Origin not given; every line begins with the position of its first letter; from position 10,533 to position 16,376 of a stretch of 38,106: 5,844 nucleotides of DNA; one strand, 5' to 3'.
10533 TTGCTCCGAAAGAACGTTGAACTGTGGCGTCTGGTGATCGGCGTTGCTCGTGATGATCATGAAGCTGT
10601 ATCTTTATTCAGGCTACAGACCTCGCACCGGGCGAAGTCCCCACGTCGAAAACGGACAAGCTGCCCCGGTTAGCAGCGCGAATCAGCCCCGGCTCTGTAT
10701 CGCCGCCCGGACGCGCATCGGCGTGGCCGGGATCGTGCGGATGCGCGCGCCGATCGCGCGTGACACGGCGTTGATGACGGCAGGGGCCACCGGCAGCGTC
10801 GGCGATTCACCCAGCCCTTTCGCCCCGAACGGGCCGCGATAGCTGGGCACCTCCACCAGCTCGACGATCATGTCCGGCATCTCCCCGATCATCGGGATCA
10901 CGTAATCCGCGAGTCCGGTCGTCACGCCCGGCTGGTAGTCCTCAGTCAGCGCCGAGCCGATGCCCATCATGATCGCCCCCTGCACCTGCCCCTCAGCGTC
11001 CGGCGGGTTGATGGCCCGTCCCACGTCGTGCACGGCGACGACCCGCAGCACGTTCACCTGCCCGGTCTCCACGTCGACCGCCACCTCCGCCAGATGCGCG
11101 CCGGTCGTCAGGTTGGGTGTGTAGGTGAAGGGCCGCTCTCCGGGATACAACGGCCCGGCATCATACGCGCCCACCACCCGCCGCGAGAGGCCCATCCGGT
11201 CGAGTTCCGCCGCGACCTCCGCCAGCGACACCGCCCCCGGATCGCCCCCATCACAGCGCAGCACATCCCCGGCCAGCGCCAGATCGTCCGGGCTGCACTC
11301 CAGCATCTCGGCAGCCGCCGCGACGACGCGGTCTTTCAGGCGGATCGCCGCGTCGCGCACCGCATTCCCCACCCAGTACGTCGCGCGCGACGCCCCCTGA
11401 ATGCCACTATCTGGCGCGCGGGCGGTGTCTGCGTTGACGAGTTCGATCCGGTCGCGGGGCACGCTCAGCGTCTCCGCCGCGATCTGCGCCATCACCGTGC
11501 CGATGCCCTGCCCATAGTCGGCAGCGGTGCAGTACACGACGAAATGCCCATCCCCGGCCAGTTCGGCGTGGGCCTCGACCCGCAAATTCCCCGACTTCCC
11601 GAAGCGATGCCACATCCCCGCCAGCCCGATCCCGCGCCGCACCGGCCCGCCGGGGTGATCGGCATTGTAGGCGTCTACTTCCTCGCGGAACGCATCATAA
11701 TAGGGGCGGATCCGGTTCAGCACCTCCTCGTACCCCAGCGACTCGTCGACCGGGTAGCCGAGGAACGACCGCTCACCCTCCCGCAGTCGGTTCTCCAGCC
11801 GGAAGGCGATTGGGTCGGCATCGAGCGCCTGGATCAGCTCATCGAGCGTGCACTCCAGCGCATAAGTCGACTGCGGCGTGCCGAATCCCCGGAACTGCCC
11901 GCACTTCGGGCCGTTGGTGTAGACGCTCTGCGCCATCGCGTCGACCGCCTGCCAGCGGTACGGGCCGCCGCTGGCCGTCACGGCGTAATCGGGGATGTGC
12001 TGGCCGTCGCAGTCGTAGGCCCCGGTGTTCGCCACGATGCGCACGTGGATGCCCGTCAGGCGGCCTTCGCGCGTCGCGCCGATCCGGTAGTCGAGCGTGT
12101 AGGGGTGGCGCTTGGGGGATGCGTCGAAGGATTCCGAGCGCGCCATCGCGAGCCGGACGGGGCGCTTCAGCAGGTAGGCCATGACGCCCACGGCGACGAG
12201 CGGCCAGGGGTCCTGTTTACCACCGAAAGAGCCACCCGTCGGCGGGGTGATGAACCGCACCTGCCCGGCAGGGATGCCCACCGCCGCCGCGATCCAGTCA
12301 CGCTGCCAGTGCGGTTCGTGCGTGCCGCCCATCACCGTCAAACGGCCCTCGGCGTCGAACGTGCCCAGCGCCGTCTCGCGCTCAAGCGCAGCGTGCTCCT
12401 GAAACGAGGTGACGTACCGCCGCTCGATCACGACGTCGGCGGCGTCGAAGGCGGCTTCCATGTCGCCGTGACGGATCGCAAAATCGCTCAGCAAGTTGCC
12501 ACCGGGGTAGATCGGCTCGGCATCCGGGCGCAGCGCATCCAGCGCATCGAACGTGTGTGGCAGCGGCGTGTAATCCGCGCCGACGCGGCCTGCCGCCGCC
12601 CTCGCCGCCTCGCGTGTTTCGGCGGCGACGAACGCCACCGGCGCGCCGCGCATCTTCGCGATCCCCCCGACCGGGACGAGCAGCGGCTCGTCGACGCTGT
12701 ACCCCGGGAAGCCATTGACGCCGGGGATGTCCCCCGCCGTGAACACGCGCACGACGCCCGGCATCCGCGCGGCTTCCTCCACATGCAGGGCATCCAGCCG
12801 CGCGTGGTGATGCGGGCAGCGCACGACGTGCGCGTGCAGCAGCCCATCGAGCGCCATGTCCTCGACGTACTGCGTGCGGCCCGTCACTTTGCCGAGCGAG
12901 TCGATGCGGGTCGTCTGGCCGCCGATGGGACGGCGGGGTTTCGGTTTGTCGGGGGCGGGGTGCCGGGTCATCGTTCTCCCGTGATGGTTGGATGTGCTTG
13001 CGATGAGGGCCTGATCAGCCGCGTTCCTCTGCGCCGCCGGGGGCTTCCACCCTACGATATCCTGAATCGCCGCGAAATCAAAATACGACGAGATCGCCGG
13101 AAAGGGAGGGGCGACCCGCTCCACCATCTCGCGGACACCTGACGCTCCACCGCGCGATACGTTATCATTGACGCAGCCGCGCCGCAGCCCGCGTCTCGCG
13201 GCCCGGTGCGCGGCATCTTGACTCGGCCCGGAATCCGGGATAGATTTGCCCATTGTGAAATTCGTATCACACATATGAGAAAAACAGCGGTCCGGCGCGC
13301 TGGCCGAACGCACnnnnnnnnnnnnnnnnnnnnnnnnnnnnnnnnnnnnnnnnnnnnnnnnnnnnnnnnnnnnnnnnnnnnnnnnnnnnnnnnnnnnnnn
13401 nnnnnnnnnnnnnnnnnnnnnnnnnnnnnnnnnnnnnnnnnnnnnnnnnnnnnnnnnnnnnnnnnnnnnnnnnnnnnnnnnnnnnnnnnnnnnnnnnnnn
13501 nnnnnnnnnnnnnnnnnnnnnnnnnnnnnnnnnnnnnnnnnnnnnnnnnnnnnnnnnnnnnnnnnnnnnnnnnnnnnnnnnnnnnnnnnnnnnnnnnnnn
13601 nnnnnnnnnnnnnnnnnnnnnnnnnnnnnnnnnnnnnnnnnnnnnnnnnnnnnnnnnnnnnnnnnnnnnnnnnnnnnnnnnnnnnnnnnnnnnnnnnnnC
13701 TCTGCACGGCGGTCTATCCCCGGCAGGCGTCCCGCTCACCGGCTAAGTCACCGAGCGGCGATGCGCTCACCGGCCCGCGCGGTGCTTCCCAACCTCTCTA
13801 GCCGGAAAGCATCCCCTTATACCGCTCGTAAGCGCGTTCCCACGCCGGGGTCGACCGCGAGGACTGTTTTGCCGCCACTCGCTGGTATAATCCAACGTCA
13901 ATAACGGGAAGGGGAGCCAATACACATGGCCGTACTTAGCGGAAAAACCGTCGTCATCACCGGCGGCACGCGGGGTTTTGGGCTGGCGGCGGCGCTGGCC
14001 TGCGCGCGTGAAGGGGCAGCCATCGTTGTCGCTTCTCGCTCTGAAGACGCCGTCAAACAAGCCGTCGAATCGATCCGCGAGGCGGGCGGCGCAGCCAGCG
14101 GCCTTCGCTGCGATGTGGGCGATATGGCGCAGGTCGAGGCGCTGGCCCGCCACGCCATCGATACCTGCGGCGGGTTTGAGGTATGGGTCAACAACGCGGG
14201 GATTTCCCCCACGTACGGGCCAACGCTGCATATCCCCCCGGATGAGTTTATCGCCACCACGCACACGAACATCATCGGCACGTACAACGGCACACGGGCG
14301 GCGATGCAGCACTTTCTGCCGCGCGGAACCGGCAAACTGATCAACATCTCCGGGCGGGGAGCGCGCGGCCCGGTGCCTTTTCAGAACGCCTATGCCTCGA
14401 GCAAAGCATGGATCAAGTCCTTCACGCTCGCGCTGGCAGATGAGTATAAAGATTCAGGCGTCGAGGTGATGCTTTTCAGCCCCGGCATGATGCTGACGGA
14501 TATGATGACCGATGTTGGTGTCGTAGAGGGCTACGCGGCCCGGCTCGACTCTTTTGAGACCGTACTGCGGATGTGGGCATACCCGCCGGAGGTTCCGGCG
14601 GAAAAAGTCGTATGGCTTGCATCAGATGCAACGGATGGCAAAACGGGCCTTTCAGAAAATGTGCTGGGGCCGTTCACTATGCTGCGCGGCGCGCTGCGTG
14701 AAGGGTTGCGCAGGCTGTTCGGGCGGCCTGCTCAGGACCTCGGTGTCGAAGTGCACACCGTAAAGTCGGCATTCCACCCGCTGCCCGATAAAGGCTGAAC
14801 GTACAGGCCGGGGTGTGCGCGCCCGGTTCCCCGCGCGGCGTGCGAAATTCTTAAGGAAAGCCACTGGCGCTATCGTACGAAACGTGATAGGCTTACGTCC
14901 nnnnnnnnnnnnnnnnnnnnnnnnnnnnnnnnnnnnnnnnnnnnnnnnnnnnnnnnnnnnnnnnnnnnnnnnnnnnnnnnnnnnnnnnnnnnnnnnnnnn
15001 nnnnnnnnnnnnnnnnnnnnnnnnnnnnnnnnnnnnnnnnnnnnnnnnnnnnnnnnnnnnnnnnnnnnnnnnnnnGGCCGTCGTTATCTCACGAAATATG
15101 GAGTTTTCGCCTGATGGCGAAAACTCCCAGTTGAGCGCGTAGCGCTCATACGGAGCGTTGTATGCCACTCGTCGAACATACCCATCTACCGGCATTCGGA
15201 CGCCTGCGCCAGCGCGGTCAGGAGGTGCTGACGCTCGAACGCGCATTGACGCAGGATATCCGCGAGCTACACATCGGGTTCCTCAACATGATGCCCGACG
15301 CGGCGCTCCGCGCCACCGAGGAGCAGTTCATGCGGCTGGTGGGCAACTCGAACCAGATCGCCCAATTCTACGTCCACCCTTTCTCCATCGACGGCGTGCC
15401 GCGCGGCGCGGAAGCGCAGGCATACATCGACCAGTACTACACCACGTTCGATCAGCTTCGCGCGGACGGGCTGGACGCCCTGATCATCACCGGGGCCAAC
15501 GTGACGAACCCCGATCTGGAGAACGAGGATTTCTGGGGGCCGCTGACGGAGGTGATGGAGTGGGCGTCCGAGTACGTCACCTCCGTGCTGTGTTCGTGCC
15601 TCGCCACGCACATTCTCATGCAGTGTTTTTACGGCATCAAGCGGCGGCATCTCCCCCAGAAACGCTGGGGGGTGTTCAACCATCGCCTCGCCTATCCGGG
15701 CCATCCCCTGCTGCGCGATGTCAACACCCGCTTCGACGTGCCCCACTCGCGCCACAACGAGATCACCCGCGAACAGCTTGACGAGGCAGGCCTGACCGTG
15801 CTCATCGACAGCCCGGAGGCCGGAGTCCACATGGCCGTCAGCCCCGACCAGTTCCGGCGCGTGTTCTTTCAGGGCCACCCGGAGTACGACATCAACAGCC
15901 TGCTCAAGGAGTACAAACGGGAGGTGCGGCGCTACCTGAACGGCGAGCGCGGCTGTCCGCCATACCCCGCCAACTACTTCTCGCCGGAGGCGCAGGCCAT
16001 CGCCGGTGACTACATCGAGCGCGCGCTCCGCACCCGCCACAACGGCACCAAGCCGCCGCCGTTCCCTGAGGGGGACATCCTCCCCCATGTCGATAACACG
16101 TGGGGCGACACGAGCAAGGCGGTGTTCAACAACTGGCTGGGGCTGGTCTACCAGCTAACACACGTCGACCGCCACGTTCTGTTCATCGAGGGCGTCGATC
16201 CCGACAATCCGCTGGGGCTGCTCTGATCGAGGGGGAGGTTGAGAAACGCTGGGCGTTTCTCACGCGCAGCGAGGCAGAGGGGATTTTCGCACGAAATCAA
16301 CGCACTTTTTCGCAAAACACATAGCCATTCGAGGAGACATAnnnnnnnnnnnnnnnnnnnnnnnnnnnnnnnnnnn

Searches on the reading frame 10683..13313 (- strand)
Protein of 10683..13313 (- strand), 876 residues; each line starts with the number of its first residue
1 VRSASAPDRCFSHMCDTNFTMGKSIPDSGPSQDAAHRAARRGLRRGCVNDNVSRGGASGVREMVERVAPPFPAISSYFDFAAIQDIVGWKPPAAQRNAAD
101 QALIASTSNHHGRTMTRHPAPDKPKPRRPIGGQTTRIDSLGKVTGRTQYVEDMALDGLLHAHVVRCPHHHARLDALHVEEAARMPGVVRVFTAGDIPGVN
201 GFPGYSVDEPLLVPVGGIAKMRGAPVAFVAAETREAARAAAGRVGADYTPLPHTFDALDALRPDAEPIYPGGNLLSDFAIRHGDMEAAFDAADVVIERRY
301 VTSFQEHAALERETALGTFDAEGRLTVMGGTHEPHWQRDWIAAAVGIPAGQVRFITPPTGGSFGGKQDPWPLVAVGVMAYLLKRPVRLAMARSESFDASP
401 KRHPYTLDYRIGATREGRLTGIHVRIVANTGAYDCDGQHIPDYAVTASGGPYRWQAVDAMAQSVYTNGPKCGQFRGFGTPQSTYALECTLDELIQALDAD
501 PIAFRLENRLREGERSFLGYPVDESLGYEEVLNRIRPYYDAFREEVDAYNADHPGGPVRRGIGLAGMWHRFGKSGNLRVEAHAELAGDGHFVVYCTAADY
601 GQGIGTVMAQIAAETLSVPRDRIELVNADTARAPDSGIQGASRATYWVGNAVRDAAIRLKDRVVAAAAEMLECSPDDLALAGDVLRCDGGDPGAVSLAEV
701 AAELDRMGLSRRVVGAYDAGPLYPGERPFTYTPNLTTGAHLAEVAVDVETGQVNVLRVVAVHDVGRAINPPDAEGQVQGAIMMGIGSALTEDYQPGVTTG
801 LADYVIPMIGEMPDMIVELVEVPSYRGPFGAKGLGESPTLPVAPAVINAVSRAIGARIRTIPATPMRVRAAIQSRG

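Call 5: search_protein_families(library=pfam, proteins=[window:10683-13313:-], max_evalue=0.01)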
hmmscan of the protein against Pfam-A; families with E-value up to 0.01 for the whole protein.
window:10683-13313:- (876 aa): 3 families
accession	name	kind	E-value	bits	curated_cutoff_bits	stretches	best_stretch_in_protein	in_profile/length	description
PF02738.23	MoCoBD_1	-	9.4e-70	234.9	27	1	279-508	12-243/244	Molybdopterin cofactor-binding domain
PF20256.3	MoCoBD_2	-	5.5e-67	226.7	27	1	538-813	7-283/283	Molybdopterin cofactor-binding domain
PF01315.27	Ald_Xan_dh_C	-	1.1e-20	74.4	31.3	1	144-252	1-110/110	Aldehyde oxidase and xanthine dehydrogenase, a/b hammerhead domain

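Call 52: search_protein_families(library=ncbifam, proteins=[window:10683-13313:-], max_evalue=0.01)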
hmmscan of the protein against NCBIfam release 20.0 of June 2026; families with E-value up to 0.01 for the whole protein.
window:10683-13313:- (876 aa): 13 families
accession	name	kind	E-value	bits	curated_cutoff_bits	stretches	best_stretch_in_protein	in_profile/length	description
NF043082.1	XdhA_XDHase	equivalog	1.3e-140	469.9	780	1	130-873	1-753/758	xanthine dehydrogenase subunit XdhA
NF007426.0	PRK09970.1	equivalog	1.3e-135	453.4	916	1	130-875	6-758/761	xanthine dehydrogenase molybdenum-binding subunit XdhA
TIGR03196.1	pucD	equivalog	8.2e-133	444.4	783.65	1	134-865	7-751/763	xanthine dehydrogenase subunit D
TIGR03194.1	4hydrxCoA_A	equivalog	4.2e-127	425.5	994.55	1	136-871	3-745/746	4-hydroxybenzoyl-CoA reductase subunit alpha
TIGR03311.1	Se_dep_XDH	equivalog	2e-123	413.2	830.45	2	125-720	157-740/848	selenium-dependent xanthine dehydrogenase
NF045668.1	pterin_aldehy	equivalog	3.2e-117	392.8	1100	2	126-659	171-714/905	molybdopterin-dependent aldehyde oxidoreductase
NF041018.1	glyceraldDH_alpha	equivalog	5.2e-100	335.9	790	1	130-866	3-738/741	glyceraldehyde dehydrogenase subunit alpha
TIGR02965.1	xanthine_xdhB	equivalog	1.2e-90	304.8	849.5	1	142-870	13-752/758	xanthine dehydrogenase molybdopterin binding subunit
NF040766.1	CODH_aero_grp5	exception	3.5e-86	290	950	1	129-867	4-780/785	aerobic carbon-monoxide dehydrogenase large subunit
TIGR02416.1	CO_dehy_Mo_lg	equivalog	6.5e-80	269.3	991.15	1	143-868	6-767/770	aerobic carbon-monoxide dehydrogenase large subunit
TIGR03313.1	Se_sel_red_Mo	hypoth_equivalog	1.1e-79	268.3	1101.9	2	269-871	348-948/951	molybdopterin-dependent oxidoreductase Mo/Fe-S-binding subunit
NF041671.1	peri_hyde_PaoC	equivalog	1.8e-76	258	1180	1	129-864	17-723/735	aldehyde oxidoreductase molybdenum-binding subunit PaoC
TIGR02969.1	mam_aldehyde_ox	subfamily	2e-46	158.1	1912.3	1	98-856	544-1281/1330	aldehyde oxidase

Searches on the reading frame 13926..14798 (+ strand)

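Call 16: search_protein_families(library=pfam, proteins=[window:13926-14798:+], max_evalue=0.001)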
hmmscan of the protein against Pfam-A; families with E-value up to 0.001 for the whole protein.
window:13926-14798:+ (290 aa): 4 families
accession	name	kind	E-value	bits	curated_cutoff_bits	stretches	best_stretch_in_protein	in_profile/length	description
PF00106.31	adh_short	-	5.8e-47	160.1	26.6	1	7-196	1-189/195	short chain dehydrogenase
PF13561.12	adh_short_C2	-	3e-39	135.5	27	1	16-241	6-226/236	Enoyl-(Acyl carrier protein) reductase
PF08659.16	KR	-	1.3e-07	32.1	22.6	1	8-77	2-75/180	KR domain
PF23441.1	SDR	-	1.1e-05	25.4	27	1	4-194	5-199/258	SDR-like rossmann domain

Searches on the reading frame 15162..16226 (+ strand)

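Call 16: search_protein_families(library=pfam, proteins=[window:15162-16226:+], max_evalue=0.001)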
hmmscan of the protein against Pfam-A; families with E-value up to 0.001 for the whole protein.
window:15162-16226:+ (354 aa): 1 family
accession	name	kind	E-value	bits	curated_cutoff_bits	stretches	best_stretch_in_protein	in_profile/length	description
PF04204.22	HTS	-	4e-85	285.9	27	1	5-334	4-297/298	Homoserine O-succinyltransferase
